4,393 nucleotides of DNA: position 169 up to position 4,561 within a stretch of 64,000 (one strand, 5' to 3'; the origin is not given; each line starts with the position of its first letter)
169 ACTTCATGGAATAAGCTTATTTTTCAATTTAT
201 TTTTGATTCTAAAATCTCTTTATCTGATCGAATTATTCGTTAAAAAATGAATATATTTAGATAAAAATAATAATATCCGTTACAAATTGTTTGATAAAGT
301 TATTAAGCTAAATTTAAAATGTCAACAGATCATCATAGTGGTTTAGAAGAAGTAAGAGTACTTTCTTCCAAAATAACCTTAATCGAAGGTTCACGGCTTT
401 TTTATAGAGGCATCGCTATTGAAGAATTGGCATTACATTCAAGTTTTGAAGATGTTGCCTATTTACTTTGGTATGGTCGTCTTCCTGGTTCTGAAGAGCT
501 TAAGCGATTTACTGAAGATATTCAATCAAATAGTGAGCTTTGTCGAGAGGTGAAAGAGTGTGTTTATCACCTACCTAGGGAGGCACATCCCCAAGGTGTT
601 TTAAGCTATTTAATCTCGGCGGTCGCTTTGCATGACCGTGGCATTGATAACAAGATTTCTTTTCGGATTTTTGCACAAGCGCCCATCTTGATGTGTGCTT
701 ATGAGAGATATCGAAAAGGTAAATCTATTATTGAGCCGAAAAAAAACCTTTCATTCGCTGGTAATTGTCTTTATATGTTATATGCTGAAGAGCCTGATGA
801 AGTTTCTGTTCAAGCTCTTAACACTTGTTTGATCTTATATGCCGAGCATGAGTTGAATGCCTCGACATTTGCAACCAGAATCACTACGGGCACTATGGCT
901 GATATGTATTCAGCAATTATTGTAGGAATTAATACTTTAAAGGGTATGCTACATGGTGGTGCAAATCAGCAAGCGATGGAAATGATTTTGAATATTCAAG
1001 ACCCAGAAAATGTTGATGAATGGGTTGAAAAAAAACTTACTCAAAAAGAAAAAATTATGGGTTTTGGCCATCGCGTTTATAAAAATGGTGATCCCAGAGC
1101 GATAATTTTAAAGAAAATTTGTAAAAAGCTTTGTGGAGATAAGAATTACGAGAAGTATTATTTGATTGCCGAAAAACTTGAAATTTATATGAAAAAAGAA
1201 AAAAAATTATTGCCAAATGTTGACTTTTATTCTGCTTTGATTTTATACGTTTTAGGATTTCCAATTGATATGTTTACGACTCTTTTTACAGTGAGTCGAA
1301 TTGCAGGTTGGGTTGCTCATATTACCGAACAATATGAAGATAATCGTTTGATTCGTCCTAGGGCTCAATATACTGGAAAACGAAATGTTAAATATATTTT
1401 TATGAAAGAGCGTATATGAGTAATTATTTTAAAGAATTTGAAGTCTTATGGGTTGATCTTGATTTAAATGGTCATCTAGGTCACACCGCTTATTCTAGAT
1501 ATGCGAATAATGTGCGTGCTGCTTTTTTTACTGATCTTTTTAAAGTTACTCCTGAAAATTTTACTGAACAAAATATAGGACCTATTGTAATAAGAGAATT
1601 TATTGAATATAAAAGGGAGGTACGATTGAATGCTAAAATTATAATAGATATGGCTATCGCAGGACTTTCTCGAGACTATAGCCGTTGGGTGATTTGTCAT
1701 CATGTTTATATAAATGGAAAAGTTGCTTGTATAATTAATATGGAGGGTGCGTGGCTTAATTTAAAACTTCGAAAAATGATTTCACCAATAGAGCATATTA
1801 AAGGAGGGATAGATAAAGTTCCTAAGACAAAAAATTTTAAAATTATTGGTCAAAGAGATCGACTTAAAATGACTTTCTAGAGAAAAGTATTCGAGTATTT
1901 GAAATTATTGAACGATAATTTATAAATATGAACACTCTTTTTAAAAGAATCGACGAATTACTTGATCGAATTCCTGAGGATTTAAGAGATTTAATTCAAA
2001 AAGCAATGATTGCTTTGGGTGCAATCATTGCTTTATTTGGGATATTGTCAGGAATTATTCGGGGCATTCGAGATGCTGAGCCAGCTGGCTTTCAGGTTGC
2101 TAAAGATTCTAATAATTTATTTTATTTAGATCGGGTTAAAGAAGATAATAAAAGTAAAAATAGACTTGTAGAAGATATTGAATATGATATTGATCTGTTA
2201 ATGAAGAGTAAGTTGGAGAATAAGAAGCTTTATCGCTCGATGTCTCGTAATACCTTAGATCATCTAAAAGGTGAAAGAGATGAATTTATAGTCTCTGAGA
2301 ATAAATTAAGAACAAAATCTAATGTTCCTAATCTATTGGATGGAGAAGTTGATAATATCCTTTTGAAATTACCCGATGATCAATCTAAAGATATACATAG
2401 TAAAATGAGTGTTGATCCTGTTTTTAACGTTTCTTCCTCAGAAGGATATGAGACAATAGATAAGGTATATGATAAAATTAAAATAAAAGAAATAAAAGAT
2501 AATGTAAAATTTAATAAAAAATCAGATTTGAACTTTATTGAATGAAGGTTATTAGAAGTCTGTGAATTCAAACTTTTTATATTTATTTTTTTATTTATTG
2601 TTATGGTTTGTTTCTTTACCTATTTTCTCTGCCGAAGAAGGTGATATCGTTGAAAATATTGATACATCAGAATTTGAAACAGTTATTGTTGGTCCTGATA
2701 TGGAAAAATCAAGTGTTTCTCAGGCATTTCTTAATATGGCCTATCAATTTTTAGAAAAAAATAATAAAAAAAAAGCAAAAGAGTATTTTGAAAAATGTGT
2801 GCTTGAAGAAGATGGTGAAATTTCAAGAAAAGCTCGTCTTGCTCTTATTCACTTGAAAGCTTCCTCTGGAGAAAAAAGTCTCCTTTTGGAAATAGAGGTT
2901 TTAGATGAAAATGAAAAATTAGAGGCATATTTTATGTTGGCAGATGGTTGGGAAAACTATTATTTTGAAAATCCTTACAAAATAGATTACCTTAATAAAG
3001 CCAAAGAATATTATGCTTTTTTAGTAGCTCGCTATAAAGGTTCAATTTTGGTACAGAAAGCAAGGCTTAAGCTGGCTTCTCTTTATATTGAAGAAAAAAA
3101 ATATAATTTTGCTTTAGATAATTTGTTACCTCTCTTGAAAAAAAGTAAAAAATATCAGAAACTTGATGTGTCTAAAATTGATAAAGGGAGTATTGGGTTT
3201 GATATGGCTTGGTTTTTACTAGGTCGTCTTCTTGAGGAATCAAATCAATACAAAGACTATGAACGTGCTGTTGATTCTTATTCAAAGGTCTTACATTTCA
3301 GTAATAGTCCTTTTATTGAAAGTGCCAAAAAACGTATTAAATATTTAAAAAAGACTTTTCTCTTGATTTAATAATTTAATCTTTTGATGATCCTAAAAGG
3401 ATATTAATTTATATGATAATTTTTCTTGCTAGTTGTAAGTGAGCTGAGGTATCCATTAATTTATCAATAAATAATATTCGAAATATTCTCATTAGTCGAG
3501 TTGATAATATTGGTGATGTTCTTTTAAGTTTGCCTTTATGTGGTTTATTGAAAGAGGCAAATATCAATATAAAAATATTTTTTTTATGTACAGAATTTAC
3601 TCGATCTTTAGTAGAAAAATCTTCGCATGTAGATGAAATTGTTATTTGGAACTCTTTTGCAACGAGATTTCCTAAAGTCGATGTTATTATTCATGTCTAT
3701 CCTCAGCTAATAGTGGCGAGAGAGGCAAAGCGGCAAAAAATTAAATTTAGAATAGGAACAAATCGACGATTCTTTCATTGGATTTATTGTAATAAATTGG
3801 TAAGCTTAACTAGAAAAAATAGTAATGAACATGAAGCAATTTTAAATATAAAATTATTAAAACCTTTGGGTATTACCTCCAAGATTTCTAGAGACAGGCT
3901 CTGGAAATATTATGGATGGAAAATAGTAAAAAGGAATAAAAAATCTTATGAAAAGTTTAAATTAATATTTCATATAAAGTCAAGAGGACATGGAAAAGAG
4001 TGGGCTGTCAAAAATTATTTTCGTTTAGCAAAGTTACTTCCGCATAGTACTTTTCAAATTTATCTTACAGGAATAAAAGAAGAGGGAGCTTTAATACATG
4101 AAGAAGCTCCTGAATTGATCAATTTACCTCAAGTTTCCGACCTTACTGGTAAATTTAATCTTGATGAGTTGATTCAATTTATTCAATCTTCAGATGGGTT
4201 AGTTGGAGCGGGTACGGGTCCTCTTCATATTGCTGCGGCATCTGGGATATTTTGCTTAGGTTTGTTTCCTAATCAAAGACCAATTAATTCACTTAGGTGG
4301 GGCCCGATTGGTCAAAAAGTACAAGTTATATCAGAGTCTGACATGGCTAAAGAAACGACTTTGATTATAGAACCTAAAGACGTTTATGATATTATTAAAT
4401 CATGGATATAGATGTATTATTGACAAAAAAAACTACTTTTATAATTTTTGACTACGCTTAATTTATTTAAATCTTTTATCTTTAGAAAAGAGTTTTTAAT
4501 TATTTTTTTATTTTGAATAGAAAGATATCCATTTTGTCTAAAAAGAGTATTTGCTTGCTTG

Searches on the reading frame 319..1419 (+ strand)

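Call 59: search_protein_families(library=pfam, proteins=[window:319-1419:+], max_evalue=0.00001)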
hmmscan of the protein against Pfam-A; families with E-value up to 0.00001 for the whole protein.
window:319-1419:+ (366 aa): 1 family
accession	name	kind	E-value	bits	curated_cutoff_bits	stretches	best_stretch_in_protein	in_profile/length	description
PF00285.26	Citrate_synt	-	1.5e-124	416.1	27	1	8-348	1-357/357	Citrate synthase, C-terminal domain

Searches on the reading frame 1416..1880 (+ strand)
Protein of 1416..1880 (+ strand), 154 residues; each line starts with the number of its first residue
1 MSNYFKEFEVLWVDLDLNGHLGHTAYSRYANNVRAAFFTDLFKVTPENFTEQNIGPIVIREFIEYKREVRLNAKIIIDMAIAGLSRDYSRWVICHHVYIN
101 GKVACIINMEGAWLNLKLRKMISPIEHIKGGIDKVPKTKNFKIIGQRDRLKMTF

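Call 59: search_protein_families(library=pfam, proteins=[window:1416-1880:+], max_evalue=0.00001)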
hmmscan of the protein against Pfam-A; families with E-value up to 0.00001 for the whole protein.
window:1416-1880:+ (154 aa): 1 family
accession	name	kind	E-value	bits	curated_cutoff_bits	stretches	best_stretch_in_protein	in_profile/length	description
PF13279.12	4HBT_2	-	2.2e-12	48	25.5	1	10-121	1-111/122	Thioesterase-like superfamily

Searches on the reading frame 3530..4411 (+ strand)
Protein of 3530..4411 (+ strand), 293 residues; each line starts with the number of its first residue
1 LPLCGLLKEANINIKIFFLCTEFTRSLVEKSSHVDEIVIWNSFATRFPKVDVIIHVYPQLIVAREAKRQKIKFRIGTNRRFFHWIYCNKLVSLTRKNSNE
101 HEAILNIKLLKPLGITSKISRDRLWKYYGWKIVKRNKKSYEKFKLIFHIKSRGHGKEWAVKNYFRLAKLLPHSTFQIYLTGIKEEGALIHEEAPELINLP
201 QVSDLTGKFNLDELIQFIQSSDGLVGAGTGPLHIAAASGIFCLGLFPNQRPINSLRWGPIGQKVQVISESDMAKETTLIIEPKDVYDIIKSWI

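Call 59: search_protein_families(library=pfam, proteins=[window:3530-4411:+], max_evalue=0.00001)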
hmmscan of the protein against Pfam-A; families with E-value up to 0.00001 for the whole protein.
window:3530-4411:+ (293 aa): 1 family
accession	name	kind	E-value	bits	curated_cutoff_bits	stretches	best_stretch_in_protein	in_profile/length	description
PF01075.23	Glyco_transf_9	-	2.2e-16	60.4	22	1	53-271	16-230/247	Glycosyltransferase family 9 (heptosyltransferase)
